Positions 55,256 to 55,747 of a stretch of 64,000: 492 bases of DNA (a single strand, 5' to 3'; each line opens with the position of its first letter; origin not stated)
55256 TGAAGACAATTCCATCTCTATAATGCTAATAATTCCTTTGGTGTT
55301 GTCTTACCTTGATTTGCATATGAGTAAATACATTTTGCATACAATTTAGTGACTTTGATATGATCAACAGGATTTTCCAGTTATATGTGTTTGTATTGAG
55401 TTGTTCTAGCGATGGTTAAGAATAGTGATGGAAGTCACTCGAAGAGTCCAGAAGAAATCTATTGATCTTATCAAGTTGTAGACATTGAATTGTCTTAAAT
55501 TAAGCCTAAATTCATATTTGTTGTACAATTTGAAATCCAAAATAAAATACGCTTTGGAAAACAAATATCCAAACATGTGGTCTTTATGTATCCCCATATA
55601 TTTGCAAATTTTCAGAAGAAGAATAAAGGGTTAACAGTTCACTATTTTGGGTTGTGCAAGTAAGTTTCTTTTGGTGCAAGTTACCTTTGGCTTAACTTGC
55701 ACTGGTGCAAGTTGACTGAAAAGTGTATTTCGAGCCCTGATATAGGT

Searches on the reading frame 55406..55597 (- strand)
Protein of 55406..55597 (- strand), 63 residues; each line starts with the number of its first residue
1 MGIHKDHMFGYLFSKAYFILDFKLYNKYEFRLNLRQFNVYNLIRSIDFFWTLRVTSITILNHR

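Call 37: find_encoding_contigs(protein=window:55406-55597:-, flank=5000, max_places=10)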
Protein window:55406-55597:- (63 aa): no gene with exactly this product is on record in the collection.
